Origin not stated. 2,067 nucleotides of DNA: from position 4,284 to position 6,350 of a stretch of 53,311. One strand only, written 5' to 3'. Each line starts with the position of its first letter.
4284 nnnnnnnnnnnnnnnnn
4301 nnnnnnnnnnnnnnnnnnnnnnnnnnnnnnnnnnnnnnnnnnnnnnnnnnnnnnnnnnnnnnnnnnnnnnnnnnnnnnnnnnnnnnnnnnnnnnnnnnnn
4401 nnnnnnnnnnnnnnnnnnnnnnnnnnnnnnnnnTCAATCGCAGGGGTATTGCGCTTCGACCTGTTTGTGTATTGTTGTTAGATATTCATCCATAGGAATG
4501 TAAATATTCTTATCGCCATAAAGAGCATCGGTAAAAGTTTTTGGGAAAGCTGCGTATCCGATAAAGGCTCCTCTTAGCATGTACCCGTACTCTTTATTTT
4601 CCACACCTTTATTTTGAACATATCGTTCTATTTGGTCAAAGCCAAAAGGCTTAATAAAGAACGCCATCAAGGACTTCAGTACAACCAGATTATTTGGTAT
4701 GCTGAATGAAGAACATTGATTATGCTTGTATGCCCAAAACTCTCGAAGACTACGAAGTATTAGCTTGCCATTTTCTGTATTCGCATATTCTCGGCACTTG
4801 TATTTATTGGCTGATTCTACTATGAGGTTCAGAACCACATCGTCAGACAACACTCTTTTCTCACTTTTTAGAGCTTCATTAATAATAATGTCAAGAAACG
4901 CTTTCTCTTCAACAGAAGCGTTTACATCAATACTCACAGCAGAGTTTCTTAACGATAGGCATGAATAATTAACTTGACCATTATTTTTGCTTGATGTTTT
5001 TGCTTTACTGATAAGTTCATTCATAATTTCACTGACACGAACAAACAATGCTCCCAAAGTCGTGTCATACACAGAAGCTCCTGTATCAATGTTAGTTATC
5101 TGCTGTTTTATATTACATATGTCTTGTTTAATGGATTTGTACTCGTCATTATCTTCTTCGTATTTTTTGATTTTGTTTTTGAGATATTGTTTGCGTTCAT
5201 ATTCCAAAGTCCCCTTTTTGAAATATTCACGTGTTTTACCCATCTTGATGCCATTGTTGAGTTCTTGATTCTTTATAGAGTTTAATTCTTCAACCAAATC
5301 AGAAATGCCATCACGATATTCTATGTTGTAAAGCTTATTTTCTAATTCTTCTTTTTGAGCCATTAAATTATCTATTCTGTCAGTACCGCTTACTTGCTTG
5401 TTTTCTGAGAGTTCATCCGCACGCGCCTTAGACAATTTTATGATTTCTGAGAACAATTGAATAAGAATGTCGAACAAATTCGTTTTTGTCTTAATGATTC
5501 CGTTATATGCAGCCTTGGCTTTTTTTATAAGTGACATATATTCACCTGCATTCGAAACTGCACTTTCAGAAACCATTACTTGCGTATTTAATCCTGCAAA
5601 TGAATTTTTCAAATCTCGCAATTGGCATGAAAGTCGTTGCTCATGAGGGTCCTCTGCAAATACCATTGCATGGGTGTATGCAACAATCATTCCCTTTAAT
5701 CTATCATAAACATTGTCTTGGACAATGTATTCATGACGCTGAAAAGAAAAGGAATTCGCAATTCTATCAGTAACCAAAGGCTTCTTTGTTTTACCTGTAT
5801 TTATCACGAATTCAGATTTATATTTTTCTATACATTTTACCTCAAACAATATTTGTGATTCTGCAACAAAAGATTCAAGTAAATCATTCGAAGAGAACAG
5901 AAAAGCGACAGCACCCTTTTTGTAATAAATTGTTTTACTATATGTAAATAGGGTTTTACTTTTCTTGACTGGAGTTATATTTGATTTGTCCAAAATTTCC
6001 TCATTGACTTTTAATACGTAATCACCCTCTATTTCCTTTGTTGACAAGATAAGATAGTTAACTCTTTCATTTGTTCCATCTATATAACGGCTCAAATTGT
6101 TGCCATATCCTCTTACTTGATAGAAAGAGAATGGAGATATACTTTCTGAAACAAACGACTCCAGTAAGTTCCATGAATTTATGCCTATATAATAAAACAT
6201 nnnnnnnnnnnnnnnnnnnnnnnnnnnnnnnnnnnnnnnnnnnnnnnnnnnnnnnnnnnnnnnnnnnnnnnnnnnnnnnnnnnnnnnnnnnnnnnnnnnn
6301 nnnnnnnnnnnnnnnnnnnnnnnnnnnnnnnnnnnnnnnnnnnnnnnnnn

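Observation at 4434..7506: Compact SF1 helicase-like ATPase plus 588-aa orphan protein: candidate uncharacterised two-gene defence module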

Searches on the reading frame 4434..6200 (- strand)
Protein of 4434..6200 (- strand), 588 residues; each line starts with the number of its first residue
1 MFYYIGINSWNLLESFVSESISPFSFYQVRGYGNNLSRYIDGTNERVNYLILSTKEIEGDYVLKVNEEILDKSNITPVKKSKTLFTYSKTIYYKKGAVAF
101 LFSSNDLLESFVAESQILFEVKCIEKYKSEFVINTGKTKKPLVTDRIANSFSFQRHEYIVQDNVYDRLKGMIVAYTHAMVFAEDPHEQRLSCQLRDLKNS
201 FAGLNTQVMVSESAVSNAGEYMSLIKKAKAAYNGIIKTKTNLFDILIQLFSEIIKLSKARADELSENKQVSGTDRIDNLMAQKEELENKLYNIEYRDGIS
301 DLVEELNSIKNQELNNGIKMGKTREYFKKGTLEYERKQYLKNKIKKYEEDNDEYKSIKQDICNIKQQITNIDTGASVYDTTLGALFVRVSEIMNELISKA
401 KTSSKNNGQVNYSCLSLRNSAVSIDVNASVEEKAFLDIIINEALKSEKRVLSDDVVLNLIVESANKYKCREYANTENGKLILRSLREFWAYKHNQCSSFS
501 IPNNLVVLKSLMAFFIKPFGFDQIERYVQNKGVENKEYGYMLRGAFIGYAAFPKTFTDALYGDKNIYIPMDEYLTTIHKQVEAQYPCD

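Call 3: search_protein_families(library=pfam, proteins=[window:4434-6200:-], max_evalue=0.01)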
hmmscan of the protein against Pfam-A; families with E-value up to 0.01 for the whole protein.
window:4434-6200:- (588 aa): 0 families

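Call 4: search_protein_families(library=padloc, proteins=[window:4434-6200:-], max_evalue=0.1)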
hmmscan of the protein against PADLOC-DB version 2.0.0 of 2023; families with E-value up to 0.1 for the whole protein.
window:4434-6200:- (588 aa): 0 families

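Call 5: search_protein_families(library=ncbifam, proteins=[window:4434-6200:-], max_evalue=0.01)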
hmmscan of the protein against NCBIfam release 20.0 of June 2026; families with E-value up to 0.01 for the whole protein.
window:4434-6200:- (588 aa): 0 families

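Call 6: find_homologous_proteins(query=window:4434-6200:-, max_evalue=0.001)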
Query window:4434-6200:- (588 aa): 287 proteins with E <= 0.001 among 8000 candidates; the best 120 are listed.
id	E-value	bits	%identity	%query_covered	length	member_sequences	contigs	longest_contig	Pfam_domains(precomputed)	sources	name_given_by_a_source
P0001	0.0e+0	1282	99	100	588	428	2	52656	-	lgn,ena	-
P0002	0.0e+0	1174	92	100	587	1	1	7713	-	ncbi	-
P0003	0.0e+0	1136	88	100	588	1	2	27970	-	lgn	-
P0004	0.0e+0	1133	88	100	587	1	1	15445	-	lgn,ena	-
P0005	0.0e+0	1053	81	100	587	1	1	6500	-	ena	-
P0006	0.0e+0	1051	82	100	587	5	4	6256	-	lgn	-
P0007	0.0e+0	1048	82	100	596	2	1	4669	-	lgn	-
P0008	0.0e+0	1022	80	99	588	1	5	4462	-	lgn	-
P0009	0.0e+0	1021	80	100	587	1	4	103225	-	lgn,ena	-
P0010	0.0e+0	1021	80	100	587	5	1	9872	-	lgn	-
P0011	0.0e+0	1013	78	100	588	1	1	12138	-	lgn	-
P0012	2.8e-288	975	75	100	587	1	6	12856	-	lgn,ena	-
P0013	5.8e-288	974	75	100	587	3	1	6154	-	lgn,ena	-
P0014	3.9e-287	971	75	100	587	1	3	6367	-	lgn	-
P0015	5.6e-287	971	74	100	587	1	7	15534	-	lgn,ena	-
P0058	8.1e-205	699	56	100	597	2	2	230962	-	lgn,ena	-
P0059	1.3e-195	669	73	72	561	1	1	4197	PF20016.7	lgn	-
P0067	1.9e-169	583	47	100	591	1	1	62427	-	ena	-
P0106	5.2e-150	519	46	99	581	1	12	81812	-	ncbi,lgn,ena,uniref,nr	ncbi:hypothetical protein [Prevotella corporis]|uniref:Uncharacterized protein n=1 Tax=Prevotella co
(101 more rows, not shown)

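Call 7: search_protein_families(library=phrogs, proteins=[window:4434-6200:-], max_evalue=0.1)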
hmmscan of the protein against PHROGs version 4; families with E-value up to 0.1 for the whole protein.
window:4434-6200:- (588 aa): 2 families
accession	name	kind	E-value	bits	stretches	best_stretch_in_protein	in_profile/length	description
phrog_1461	-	unknown function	0.00049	21.3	1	331-365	7-41/65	-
phrog_14271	-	unknown function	0.043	15.1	0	332-355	14-37/85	-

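Call 8: search_solved_structures(query=window:4434-6200:-, max_evalue=10)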
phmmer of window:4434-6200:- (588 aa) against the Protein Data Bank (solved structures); distinct sequences matched with E-value up to 10: 2.
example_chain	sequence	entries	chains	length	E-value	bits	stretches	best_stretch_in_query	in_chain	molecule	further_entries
8qox_B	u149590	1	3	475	0.4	12.3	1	351-415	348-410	Conserved membrane protein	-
8zo9_f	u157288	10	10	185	0.64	11.7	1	310-370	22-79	Photosystem I reaction center subunit III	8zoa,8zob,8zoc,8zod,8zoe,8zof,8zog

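Call 9: find_encoding_contigs(protein=P0058, flank=8000, max_places=3)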
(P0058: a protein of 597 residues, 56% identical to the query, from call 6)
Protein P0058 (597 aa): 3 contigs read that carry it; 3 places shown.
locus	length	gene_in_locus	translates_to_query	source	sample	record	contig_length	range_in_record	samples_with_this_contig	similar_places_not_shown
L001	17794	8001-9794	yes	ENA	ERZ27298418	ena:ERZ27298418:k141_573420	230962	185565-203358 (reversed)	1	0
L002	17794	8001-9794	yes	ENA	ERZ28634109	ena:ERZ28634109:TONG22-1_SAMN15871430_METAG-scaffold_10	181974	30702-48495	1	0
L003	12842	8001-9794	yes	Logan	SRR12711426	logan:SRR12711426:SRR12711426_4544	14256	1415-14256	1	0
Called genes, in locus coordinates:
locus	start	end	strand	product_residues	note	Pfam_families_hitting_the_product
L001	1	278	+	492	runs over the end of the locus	PF13102:Phage_int_SAM_5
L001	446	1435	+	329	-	PF17761:DUF1016_N, PF06250:YhcG_C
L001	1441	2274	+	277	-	PF19509:DUF6043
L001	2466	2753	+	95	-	PF12728:HTH_17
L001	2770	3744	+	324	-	PF13481:AAA_25, PF03796:DnaB_C (weak), PF06745:ATPase (faint), PF01656:CbiA (weak), PF13479:AAA_24 (faint)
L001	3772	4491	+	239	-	PF19898:DUF6371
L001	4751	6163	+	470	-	-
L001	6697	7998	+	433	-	PF00580:UvrD-helicase (faint), PF13604:AAA_30 (faint), PF01443:Viral_helicase1 (faint), PF13245:AAA_19 (weak), PF13361:UvrD_C (faint), PF13538:UvrD_C_2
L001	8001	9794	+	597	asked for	-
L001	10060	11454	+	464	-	PF04055:Radical_SAM, PF13353:Fer4_12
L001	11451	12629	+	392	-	-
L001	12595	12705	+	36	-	-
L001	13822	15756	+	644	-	PF03739:LptF_LptG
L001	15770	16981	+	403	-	PF00926:DHBP_synthase, PF00925:GTP_cyclohydro2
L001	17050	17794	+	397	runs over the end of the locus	PF12897:Asp_aminotransf (faint), PF00155:Aminotran_1_2, PF01041:DegT_DnrJ_EryC1 (weak)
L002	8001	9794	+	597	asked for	-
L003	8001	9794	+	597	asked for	-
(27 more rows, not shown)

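Call 10: find_encoding_contigs(protein=P0067, flank=8000, max_places=3)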
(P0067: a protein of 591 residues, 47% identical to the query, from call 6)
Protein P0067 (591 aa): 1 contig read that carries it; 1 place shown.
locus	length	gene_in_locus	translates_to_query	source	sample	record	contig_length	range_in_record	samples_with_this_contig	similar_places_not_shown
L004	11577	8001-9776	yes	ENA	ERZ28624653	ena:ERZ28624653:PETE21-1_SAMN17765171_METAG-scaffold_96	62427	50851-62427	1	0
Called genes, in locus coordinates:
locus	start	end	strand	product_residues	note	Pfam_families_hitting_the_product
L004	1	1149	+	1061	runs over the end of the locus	PF07719:TPR_2 (faint), PF00515:TPR_1 (faint), PF13181:TPR_8 (faint), PF17874:TPR_MalT (faint), PF13176:TPR_7 (faint), PF13374:TPR_10 (faint), PF13424:TPR_12, PF12770:CHAT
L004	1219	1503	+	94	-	PF02146:SIR2 (weak)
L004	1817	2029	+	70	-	PF13560:HTH_31 (weak), PF12844:HTH_19 (weak), PF01381:HTH_3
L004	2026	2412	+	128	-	PF13657:Couple_hipA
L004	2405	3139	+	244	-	PF07804:HipA_C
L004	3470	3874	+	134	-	PF13635:DUF4143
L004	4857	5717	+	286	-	-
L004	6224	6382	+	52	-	-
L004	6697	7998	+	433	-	PF01443:Viral_helicase1 (faint), PF13361:UvrD_C (faint), PF13538:UvrD_C_2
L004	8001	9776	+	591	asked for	-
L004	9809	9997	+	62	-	-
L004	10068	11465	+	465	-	PF04055:Radical_SAM, PF13353:Fer4_12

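Call 11: find_encoding_contigs(protein=P0106, flank=8000, max_places=4)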
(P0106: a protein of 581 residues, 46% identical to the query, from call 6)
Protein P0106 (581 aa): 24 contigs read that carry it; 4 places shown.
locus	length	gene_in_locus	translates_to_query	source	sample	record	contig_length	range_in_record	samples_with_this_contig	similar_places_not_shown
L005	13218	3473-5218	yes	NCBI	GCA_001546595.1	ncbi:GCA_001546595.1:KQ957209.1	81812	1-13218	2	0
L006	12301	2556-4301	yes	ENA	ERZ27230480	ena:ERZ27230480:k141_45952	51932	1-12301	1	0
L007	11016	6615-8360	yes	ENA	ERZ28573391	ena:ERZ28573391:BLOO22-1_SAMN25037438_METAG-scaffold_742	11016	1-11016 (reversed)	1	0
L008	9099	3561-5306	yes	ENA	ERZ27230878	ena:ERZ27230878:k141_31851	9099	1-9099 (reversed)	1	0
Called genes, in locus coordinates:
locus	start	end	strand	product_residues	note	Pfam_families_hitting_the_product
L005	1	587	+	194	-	?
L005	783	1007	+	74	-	PF07022:Phage_CI_repr (weak), PF12844:HTH_19 (weak), PF01381:HTH_3, PF13443:HTH_26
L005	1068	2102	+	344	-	PF13280:WYL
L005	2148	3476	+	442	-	PF00580:UvrD-helicase (faint), PF01443:Viral_helicase1 (faint), PF13361:UvrD_C (weak), PF13538:UvrD_C_2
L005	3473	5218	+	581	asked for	-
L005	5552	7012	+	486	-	PF00078:RVT_1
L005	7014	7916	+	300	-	-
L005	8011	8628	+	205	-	PF04326:SLFN_AlbA_2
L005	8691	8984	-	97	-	PF12728:HTH_17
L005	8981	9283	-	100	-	PF12728:HTH_17, PF13411:MerR_1 (weak)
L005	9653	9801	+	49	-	-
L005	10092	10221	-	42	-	-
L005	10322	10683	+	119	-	-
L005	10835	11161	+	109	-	-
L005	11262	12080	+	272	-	PF13155:Toprim_2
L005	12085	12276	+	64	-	-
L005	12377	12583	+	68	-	PF11888:DUF3408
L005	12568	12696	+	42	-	-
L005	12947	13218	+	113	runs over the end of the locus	PF21983:NikA-like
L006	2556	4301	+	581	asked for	-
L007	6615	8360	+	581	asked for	-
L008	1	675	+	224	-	?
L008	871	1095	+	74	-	PF07022:Phage_CI_repr (weak), PF12844:HTH_19 (weak), PF01381:HTH_3, PF13443:HTH_26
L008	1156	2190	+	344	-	PF13280:WYL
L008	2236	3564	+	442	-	PF00580:UvrD-helicase (faint), PF01443:Viral_helicase1 (faint), PF13361:UvrD_C (weak), PF13538:UvrD_C_2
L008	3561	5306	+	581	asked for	-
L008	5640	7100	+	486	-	PF00078:RVT_1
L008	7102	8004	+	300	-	-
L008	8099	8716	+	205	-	PF04326:SLFN_AlbA_2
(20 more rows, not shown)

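Call 18: search_dna_similar(query=window:4434-6200:-, collection=phages, mode=protein, max_evalue=0.01)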
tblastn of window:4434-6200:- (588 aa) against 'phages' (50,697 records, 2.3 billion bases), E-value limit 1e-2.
No match.

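Call 26: predict_structure(alignment_id=A1)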
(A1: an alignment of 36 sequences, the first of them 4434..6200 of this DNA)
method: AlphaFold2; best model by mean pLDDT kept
length: 588 residues; sequences in the alignment: 36
mean_pLDDT: 82.2   pTM: 0.69
mean pLDDT of the five models: 82.2, 80.7, 77.8, 73.1, 70.9
residues with pLDDT >= 90: 172; 70-90: 339; 50-70: 56; < 50: 21
segments of 3 or more residues with pLDDT < 50: 26-46
pLDDT, mean of each block of 10 residues (from residue 1): 84 79 58 34 52 85 91 84 83 90 91 73 85 75 62 66 87 91 76 88 86 81 91 84 94 92 74 74 90 84 89 90 87 91 87 86 81 77 91 89 64 83 88 95 83 86 94 92 92 86 87 75 72 81 88 80 87 89 72
secondary structure, 60 per line:
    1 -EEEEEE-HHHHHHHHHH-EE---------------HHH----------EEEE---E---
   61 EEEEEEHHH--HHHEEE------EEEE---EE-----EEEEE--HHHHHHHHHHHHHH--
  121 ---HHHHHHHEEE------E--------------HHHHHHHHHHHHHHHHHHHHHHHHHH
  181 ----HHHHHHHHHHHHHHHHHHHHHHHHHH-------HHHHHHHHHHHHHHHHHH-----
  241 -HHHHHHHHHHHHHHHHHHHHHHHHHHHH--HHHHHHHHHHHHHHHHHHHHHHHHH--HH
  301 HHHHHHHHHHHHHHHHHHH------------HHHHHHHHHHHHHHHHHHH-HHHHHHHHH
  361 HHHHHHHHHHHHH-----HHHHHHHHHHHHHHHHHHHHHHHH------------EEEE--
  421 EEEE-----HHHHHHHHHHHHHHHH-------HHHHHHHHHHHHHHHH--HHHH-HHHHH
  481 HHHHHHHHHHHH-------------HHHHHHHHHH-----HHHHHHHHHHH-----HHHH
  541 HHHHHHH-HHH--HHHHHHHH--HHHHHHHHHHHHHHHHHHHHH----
elements in order: E2-7 H9-18 E50-53 E61-66 E75-77 E84-87 E98-102 H105-118 H124-130 E131-133 H155-180 H185-210 H218-235 H242-269 H272-296 H299-319 H332-350 H352-373 H379-402 E415-418 E421-424 H430-445 H453-468 H471-474 H476-492 H506-515 H521-531 H537-547 H554-561 H564-584

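Call 28: search_protein_representatives(alignment_id=A1)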
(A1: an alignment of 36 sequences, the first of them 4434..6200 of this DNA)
Query: 36 sequences, 590 profile positions. Proteins with E-value up to 0.001 (for the whole library): 603; up to 1e-10: 301; up to 1e-30: 67. The best 150 are listed.
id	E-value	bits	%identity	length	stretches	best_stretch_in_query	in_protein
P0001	4.9e-289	976.2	-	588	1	1-590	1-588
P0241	2.7e-234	795.4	-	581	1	1-586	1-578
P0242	2.1e-219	746.2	-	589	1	1-584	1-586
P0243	3.6e-218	742.2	-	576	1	1-583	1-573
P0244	9.2e-218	740.8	-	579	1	1-579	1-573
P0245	4.5e-213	725.3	-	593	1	1-587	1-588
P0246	5.4e-205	698.7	-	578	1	2-581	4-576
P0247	1.4e-196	670.9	-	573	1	1-575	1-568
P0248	2.9e-194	663.2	-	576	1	1-578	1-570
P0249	5.2e-192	655.8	-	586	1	2-586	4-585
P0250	2.2e-190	650.4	-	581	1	1-584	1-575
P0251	3.1e-184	630.1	-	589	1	2-579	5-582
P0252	6.6e-181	619.1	-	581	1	2-577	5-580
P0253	1.1e-171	588.6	-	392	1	1-393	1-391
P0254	4.9e-171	586.5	-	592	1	1-587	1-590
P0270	4.4e-95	335.7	-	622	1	3-578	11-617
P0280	7.7e-61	222.6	-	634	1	2-578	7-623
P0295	4.6e-41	157.3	-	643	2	1-179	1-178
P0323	8.8e-25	103.6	-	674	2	3-233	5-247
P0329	1.7e-23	99.3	-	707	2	3-236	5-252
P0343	4.2e-20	88.1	-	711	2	2-203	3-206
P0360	2.1e-18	82.5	-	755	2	1-248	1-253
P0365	5.3e-18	81.2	-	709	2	1-205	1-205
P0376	2.0e-17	79.3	-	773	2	1-203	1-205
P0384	6.9e-17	77.5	-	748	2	1-203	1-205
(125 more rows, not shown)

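Call 29: search_protein_families(library=pfam, proteins=[P0270, P0280, P0295, P0323, P0329, P0343, P0360, P0365, P0376, P0384], max_evalue=0.01)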
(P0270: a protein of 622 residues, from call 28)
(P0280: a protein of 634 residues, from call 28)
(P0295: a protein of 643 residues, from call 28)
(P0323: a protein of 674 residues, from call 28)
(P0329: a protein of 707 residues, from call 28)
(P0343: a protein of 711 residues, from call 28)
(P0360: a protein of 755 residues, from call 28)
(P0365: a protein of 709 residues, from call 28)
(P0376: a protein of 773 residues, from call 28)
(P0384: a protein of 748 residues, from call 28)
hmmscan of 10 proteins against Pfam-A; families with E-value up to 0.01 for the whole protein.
P0270 (622 aa): 0 families

P0280 (634 aa): 0 families

P0295 (643 aa): 0 families

P0323 (674 aa): 0 families

P0329 (707 aa): 0 families

P0343 (711 aa): 0 families

P0360 (755 aa): 2 families
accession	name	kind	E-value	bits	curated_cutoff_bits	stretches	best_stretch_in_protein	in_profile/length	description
PF09548.15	Spore_III_AB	-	0.00042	20.8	32.5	1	349-433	40-121/170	Stage III sporulation protein AB (spore_III_AB)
PF21456.2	Gp7_6th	-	0.0085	16.9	27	0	617-674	26-83/93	Baseplate wedge protein gp7, domain VI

P0365 (709 aa): 1 family
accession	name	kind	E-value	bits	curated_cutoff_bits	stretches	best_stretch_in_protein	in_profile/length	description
PF09548.15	Spore_III_AB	-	0.00039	20.9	32.5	1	349-433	40-121/170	Stage III sporulation protein AB (spore_III_AB)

P0376 (773 aa): 0 families

P0384 (748 aa): 0 families

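Call 30: search_protein_families(library=padloc, proteins=[P0270, P0280, P0295, P0323, P0329, P0343, P0360, P0365, P0376, P0384], max_evalue=0.01)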
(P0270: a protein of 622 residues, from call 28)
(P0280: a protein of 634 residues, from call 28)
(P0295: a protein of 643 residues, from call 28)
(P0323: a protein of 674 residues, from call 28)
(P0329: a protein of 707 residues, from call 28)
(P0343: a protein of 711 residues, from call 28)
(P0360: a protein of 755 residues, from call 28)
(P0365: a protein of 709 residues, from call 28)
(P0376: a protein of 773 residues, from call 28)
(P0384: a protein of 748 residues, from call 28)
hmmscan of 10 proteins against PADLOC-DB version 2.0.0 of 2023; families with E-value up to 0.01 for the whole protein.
P0270 (622 aa): 0 families

P0280 (634 aa): 0 families

P0295 (643 aa): 0 families

P0323 (674 aa): 0 families

P0329 (707 aa): 0 families

P0343 (711 aa): 0 families

P0360 (755 aa): 0 families

P0365 (709 aa): 0 families

P0376 (773 aa): 1 family
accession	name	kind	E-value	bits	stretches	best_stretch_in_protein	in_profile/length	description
PDLC04148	HEC-03B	-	0.0035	14.4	1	221-336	101-217/458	-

P0384 (748 aa): 1 family
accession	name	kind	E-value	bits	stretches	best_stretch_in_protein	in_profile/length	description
PDLC02282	AbiEi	-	0.0082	13.5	0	104-180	16-88/260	AbiEi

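Call 31: fold_search(model_id=the predicted structure, library=pdb)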
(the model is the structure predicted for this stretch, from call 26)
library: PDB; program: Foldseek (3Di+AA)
matches with E <= 10: 291; with E <= 0.001: 0
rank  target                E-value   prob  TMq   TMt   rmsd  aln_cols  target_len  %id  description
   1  7cbc_A                9.9e-02  0.15  0.08  0.12  34.3       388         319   12  Crystal structure of a de novo designed switch protein caging a hemagglutinin binder (released 2020-12-23)
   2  8f7n                  2.1e-01  0.15  0.11  0.16  40.1       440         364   11  Crystal structure of chemoreceptor McpZ ligand sensing domain (released 2023-07-05)
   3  4tql_A                2.8e-01  0.16  0.07  0.16  32.8       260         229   14  Computationally designed three helix bundle (released 2014-10-15)
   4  7zr1_D                3.6e-01  0.03  0.07  0.06  74.0       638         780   10  Chaetomium thermophilum Mre11-Rad50-Nbs1 complex bound to ATPyS (composite structure) (released 2023-01-11)
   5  4tql_B                4.0e-01  0.14  0.07  0.15  33.0       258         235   14  Computationally designed three helix bundle (released 2014-10-15)
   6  5xg2                  4.2e-01  0.35  0.11  0.22  27.4       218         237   17  Crystal structure of a coiled-coil segment (residues 345-468 and 694-814) of Pyrococcus yayanosii Smc (released 2017-06-07)
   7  4wpc_B                4.2e-01  0.15  0.09  0.14  29.9       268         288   15  Crystal structure of Rgd1p F-BAR domain in complex with inositol phosphate (released 2014-12-24)
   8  6r1j_J                4.8e-01  0.14  0.09  0.15  23.9       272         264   13  Structure of the soluble AhlC triple head mutant of the tripartite alpha-pore forming toxin, AHL, from Aeromonas hydro (released 2019-07-10)
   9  6h2f_B                5.2e-01  0.13  0.10  0.15  29.6       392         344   11  Structure of the pre-pore AhlB of the tripartite alpha-pore forming toxin, AHL, from Aeromonas hydrophila. (released 2019-07-10)
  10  7zr2_A                5.7e-01  0.15  0.07  0.15  26.4       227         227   18  Crystal structure of a chimeric protein mimic of SARS-CoV-2 Spike HR1 in complex with HR2 (released 2022-11-09)
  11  3zx6_B                6.0e-01  0.14  0.07  0.11  31.5       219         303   12  Structure of Hamp(AF1503)-Tsr fusion - Hamp (A291V) mutant (released 2012-02-29)
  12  3zx6_A                6.5e-01  0.13  0.09  0.14  33.4       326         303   12  Structure of Hamp(AF1503)-Tsr fusion - Hamp (A291V) mutant (released 2012-02-29)
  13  7sqc_1Y               7.5e-01  0.11  0.08  0.15  30.2       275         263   13  Ciliary C1 central pair apparatus isolated from Chlamydomonas reinhardtii (released 2022-04-13)
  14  9a6c_A                7.5e-01  0.05  0.09  0.09  29.1       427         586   14  Integrative model of YYDD-YYDB by crosslinking MS and deep learning (released 2024-09-18)
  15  7jh5_A                8.2e-01  0.08  0.08  0.13  35.9       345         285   11  Co-LOCKR: de novo designed protein switch (released 2020-09-02)
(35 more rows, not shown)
